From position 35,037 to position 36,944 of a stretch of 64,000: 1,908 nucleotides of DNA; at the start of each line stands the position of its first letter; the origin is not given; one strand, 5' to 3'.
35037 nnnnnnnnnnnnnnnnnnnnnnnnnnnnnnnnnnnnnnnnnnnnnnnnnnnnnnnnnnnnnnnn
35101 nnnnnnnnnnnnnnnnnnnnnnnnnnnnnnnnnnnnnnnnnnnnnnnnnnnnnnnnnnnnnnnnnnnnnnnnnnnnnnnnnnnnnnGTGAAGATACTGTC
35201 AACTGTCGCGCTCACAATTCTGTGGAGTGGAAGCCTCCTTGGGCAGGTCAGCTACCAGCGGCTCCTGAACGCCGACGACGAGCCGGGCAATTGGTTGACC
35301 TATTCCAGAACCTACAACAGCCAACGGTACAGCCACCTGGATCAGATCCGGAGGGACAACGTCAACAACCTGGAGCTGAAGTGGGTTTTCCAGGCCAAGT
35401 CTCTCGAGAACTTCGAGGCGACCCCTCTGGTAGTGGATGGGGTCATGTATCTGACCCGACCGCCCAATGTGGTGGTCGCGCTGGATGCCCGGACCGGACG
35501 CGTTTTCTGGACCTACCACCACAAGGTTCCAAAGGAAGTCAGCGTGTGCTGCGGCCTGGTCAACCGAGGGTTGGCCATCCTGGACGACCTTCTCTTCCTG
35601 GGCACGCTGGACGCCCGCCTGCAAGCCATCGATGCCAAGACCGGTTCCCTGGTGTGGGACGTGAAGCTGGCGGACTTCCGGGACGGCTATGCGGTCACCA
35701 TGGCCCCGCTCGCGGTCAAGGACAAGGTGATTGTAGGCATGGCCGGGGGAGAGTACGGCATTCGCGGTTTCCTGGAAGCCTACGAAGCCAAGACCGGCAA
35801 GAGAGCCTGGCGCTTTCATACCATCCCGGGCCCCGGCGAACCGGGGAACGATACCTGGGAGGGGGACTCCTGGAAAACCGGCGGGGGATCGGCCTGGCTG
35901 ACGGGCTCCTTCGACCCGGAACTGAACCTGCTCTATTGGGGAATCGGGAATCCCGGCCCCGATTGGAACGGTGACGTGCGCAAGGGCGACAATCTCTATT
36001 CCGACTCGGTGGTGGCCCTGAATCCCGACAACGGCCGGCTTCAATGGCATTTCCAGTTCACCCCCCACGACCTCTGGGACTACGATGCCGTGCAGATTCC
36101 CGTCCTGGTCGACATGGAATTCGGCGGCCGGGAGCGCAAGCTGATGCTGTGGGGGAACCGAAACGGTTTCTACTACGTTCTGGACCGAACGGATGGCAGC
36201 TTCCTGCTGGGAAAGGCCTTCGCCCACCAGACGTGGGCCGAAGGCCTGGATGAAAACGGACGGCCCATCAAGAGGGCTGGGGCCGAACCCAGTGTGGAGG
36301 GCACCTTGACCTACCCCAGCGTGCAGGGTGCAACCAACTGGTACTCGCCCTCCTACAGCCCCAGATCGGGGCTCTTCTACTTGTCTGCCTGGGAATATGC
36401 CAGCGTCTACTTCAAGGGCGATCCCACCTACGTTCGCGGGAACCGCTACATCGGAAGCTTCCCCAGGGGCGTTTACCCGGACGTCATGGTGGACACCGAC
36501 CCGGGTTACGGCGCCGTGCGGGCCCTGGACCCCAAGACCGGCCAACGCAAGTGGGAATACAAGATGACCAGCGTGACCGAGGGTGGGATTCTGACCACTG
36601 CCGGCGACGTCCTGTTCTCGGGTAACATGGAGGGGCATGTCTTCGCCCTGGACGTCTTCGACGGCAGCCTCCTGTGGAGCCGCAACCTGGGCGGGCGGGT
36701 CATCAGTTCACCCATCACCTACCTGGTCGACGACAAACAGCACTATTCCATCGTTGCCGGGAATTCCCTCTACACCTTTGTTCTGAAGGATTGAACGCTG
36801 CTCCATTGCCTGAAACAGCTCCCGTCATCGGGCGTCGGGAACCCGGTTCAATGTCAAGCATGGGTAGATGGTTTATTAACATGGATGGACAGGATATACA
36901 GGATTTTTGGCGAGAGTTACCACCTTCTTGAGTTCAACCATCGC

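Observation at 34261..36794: Cytochrome c + PQQ alcohol dehydrogenase pair; dehydrogenase carries the lanthanide-type D-Y-D motif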

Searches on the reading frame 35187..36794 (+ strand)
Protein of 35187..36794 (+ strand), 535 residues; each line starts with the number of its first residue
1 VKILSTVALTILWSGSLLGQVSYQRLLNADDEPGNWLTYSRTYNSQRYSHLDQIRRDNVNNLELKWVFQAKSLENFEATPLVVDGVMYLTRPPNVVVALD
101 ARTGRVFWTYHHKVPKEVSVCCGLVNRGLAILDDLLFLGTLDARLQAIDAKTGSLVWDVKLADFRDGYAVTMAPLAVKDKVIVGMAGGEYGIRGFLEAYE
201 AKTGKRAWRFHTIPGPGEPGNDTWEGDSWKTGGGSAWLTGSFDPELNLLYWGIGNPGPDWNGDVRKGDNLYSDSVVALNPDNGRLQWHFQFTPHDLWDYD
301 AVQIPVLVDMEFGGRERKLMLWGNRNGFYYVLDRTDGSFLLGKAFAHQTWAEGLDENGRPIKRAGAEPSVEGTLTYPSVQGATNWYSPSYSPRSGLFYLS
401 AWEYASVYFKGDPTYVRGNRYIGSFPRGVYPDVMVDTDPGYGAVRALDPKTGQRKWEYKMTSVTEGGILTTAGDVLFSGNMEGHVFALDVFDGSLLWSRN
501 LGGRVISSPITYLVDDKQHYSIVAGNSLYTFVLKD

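Call 3: search_protein_families(library=pfam, proteins=[window:35187-36794:+])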
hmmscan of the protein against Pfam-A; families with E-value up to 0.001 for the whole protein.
window:35187-36794:+ (535 aa): 5 families
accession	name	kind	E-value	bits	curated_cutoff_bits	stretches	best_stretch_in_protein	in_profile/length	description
PF01011.28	PQQ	-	6.4e-92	309.6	26.7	2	36-338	1-333/595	Glucose/ethanol/alcohol dehydrogenase, beta-propeller domain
PF13360.13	PQQ_2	-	3.6e-30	105.8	27.6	2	442-531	3-88/233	Outer membrane protein assembly factor BamB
PF13570.13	Beta-prop_ACSF4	-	9.3e-16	58.6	133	2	442-516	71-146/329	Beta-alanine-activating enzyme, beta-propeller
PF23727.1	Beta-prop_FAM234A_B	-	0.00029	19.9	26.4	0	89-160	47-117/467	FAM234A/B beta-propeller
PF25293.1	Beta-prop_EMC1_N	-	0.00071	19.7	34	0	93-163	40-105/219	EMC1 N-terminal beta-propeller domain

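Call 4: search_protein_families(library=ncbifam, proteins=[window:35187-36794:+])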
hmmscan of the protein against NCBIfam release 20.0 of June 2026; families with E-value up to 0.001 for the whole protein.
window:35187-36794:+ (535 aa): 8 families
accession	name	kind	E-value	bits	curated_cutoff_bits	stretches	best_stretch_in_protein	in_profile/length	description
TIGR03075.1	PQQ_enz_alc_DH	subfamily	1.2e-172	575.3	480.05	1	20-525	5-527/530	PQQ-dependent dehydrogenase, methanol/ethanol family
TIGR04528.1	acido_non_PQQ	subfamily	1.8e-157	525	650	1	34-533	4-493/493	acido-empty-quinoprotein group A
TIGR03074.1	PQQ_membr_DH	subfamily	1.4e-61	208.3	832.65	2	29-340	150-501/783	membrane-bound PQQ-dependent dehydrogenase, glucose/quinate/shikimate family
TIGR03300.1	assembly_YfgL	equivalog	5.7e-26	91.1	285.2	2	74-212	55-173/377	outer membrane protein assembly factor BamB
NF008351.0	PRK11138.1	equivalog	5e-21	74.6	423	2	79-211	64-187/394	outer membrane protein assembly factor BamB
NF053615.1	SerThrKinAfsKStmc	equivalog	1.8e-12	46.7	1300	1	72-212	562-692/809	protein serine/threonine kinase AfsK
NF041516.1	PA2928_fam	subfamily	9.9e-08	31.7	70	1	139-170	65-95/376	PA2928 family protein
NF050114.1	Rv3212_fam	equivalog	0.00035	19.9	150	0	64-112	54-99/393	Rv3212 family protein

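Call 5: search_solved_structures(query=window:35187-36794:+, show_alignments=3)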
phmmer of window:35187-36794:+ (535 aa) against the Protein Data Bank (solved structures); distinct sequences matched with E-value up to 0.001: 57.
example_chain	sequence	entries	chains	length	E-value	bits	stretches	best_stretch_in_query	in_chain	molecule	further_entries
1yiq_A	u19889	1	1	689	3.9e-118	398.4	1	21-525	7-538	Quinohemoprotein alcohol dehydrogenase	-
6zcv_A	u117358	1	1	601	5e-118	398.1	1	5-525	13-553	Quinoprotein ethanol dehydrogenase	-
6zcw_A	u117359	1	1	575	7.5e-116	390.9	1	21-525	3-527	Quinoprotein ethanol dehydrogenase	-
1kv9_A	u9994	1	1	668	1.1e-113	383.8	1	30-525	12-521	TYPE II QUINOHEMOPROTEIN ALCOHOL DEHYDROGENASE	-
1kb0_A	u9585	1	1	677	9.2e-105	354.3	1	34-525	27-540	quinohemoprotein alcohol dehydrogenase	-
4mae_A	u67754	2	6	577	4.2e-99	335.6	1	25-523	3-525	Methanol dehydrogenase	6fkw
6dam_A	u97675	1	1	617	1.1e-98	334.3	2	208-525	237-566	Lanthanide-dependent methanol dehydrogenase XoxF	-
6oc5_A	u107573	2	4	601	7.4e-93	315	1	27-525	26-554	Lanthanide-dependent methanol dehydrogenase XoxF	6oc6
8gy2_A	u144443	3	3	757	1.9e-92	313.6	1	31-532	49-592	Alcohol dehydrogenase (quinone), dehydrogenase subunit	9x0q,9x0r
1flg_A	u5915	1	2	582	2.5e-84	286.8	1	21-525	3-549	PROTEIN (QUINOPROTEIN ETHANOL DEHYDROGENASE)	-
4tqo_B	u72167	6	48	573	4.4e-83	282.7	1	29-525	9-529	Methanol dehydrogenase protein, large subunit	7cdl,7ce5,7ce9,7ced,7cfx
9ism_A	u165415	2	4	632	3.5e-82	279.7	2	219-525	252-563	Methanol dehydrogenase, alpha subunit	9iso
1w6s_A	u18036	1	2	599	1.3e-81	277.8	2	219-525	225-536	METHANOL DEHYDROGENASE SUBUNIT 1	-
1h4i_A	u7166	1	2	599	1.6e-81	277.5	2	219-525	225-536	METHANOL DEHYDROGENASE SUBUNIT 1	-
1h4j_A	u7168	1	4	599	4.9e-81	275.9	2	219-525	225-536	Methanol dehydrogenase [cytochrome c] subunit 1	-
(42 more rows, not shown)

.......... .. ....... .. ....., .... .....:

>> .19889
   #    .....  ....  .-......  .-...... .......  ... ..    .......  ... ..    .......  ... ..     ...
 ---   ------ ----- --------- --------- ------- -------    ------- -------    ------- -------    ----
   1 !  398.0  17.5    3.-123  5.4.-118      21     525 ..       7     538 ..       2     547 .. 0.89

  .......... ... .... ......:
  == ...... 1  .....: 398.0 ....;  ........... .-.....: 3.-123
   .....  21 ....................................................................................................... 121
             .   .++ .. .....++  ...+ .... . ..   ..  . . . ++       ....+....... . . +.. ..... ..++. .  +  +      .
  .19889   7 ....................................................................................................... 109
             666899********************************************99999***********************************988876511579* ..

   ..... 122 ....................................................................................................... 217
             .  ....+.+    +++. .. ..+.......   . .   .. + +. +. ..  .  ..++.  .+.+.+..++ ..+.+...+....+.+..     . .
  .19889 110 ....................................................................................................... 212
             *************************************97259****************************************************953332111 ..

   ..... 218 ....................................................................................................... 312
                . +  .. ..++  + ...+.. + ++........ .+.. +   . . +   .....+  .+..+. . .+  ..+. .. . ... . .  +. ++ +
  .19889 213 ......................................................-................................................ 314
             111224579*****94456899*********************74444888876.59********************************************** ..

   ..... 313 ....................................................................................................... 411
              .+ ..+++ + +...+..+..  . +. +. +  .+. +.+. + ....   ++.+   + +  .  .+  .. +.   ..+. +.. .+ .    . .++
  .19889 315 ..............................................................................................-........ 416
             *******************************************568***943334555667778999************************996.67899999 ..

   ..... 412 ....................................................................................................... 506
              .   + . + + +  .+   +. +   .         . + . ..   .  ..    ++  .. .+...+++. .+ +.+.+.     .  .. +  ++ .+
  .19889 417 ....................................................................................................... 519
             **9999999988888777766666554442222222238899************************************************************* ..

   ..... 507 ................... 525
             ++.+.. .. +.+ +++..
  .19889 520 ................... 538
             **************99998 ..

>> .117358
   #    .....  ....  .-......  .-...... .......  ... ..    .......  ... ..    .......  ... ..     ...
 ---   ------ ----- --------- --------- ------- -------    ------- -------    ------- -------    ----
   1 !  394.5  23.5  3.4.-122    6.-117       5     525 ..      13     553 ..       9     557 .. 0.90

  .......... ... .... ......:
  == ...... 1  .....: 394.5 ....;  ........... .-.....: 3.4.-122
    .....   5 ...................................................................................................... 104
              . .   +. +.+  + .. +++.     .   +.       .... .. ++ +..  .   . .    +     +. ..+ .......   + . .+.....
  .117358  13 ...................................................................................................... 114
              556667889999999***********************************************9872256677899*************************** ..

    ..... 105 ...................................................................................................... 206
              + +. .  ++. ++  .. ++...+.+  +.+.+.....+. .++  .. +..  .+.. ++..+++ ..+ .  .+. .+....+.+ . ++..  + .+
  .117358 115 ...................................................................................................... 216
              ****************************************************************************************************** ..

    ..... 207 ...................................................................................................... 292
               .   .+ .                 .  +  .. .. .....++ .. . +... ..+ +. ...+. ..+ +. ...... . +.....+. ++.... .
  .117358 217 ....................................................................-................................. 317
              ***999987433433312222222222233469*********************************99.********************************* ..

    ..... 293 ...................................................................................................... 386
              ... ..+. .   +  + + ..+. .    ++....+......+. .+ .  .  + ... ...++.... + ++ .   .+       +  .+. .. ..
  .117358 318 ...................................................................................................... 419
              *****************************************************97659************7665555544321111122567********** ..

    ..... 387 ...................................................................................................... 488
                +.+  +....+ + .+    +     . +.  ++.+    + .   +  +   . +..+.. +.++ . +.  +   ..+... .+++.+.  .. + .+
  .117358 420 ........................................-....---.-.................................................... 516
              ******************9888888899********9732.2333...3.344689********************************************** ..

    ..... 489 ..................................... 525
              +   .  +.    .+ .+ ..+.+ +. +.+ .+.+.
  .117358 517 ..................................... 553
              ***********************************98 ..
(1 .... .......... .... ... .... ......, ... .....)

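Call 10: find_homologous_proteins(query=window:35187-36794:+, max_evalue=1e-30)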
Query window:35187-36794:+ (535 aa): 8000 proteins with E <= 1e-30 among 8000 candidates; the best 120 are listed.
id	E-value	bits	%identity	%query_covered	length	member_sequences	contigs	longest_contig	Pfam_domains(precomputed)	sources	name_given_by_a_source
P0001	0.0e+0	1228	97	100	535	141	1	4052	PF01011.29,PF13360.14,PF13570.14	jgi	-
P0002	0.0e+0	1066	84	100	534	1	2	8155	PF01011.29,PF13360.14,PF13570.14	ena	-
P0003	5.7e-298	1007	78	100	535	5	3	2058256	PF01011.29,PF13360.14,PF13570.14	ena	-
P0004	1.7e-283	959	75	100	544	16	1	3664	PF01011.29,PF13360.14,PF13570.14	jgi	jgi:alcohol dehydrogenase (cytochrome c)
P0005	2.0e-282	956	76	97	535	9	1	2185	PF01011.29,PF13360.14,PF13570.14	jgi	jgi:alcohol dehydrogenase (cytochrome c)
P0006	1.4e-281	953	77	96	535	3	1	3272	PF01011.29,PF13360.14,PF13570.14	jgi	jgi:alcohol dehydrogenase (cytochrome c)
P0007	1.3e-279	946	75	99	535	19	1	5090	PF01011.29,PF13360.14,PF13570.14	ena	-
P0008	2.1e-274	929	72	100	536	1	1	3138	PF01011.29,PF13360.14,PF13570.14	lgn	-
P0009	2.3e-271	919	73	97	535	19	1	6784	PF01011.29,PF13360.14,PF13570.14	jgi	jgi:alcohol dehydrogenase (cytochrome c)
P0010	8.8e-266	901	69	100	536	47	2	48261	PF01011.29,PF13360.14,PF13570.14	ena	-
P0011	9.9e-261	884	68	100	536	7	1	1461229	PF01011.29,PF13360.14,PF13570.14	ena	-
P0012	1.1e-259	881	67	100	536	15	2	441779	PF01011.29,PF13360.14,PF13570.14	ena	-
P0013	6.8e-257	871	66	100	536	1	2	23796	PF01011.29,PF13360.14,PF13570.14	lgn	-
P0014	1.0e-256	871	66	100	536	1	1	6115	PF01011.29,PF13360.14,PF13570.14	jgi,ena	jgi:alcohol dehydrogenase (cytochrome c)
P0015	2.0e-256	870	66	100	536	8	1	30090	PF01011.29,PF13360.14,PF13570.14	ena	-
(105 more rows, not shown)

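Call 11: find_encoding_contigs(protein=window:35187-36794:+, flank=10000, max_places=6)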
Protein window:35187-36794:+ (535 aa): no gene with exactly this product is on record in the collection.

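Call 21: find_related_loci(query=window:35187-36794:+, collection=genome_contigs, flank=10000)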
Query window:35187-36794:+ (535 aa) in genome_contigs; peptide patterns used: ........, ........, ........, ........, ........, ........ (x = any residue, [..] = any of these).
599 stretches matched a pattern (row limit reached: there are more); 589 encode a relative of the query (tblastn E <= 1e-3); the best 80 are kept; 80 distinct loci.
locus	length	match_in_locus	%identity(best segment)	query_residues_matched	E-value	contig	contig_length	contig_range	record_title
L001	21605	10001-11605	99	1-535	0e+0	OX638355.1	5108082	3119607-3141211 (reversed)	MAG: Terriglobia bacterium isolate 290eebee-5386-4bec-b87c-7b5c19ab3581 genome assembly, chromosome: 1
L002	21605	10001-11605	98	1-535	0e+0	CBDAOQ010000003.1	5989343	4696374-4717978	MAG: Candidatus Versatilivorator sp. isolate 6a61018a-c988-4e23-9d40-021d3d713c5d genome assembly, contig: contig_3, who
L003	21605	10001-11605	96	1-535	0e+0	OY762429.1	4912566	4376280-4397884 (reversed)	MAG: Terriglobia bacterium isolate aa40cff0-ace7-4b53-8087-0ef5d3f4acaf genome assembly, chromosome: 1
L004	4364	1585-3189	96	1-535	0e+0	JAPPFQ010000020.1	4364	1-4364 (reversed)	MAG: Acidobacteriota bacterium isolate RHO1_bin_34 NODE_19384_length_4364_cov_3.789510, whole genome shotgun sequence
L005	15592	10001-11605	94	1-535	0e+0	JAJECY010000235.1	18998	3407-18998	MAG: Acidobacteria bacterium isolate jk18xAbins.46 k141_375332, whole genome shotgun sequence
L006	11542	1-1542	96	22-535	0e+0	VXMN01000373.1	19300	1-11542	MAG: Acidobacteria bacterium isolate SB0661_bin_38 NODE_2282_length_19300_cov_18.074773, whole genome shotgun sequence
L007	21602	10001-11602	90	1-534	0e+0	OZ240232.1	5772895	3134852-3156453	MAG: Candidatus Versatilivoraceae bacterium isolate ed3112cf-5d09-4b03-98f8-4139f083c0eb genome assembly, chromosome: 1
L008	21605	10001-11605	95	1-535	0e+0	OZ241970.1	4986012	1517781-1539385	MAG: Candidatus Versatilivorator sp. isolate cab9fe59-187a-48cc-98ea-4e9e5a22d3a3 genome assembly, chromosome: 1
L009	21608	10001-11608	63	1-535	0e+0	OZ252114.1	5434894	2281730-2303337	MAG: Acidobacteriota bacterium isolate 28223251-268b-4a32-9235-904b27f41ce0 genome assembly, chromosome: 1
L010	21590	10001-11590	64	7-535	0e+0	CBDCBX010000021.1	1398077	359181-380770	MAG: Acidobacteriota bacterium isolate 3beccde0-225e-480f-8752-c289bce3f7eb genome assembly, contig: contig_21, whole ge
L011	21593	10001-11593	62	7-535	0e+0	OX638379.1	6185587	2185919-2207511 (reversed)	MAG: uncultured Bryobacterales bacterium isolate bca447ce-52f6-4023-9bd2-d2f45ab2d451 genome assembly, chromosome: 1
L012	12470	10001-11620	60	3-535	0e+0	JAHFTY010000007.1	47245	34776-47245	MAG: Acidobacteria bacterium isolate nzgw67 NODE_444_length_47246_cov_3.461241, whole genome shotgun sequence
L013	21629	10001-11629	61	1-535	0e+0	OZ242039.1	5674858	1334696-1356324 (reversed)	MAG: Bryobacterales bacterium isolate f291685d-7c75-44d5-85f0-5ff5b10f0266 genome assembly, chromosome: 1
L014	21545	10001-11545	63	21-535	0e+0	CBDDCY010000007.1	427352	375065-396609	MAG: Bryobacterales bacterium isolate 5f7a3f53-26fe-4b4e-9bac-cb7db0b77625 genome assembly, contig: contig_7, whole geno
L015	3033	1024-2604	57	1-533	0e+0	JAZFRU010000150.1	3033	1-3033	MAG: Acidobacteriota bacterium isolate BS1bin.18 BS1bin.18_150, whole genome shotgun sequence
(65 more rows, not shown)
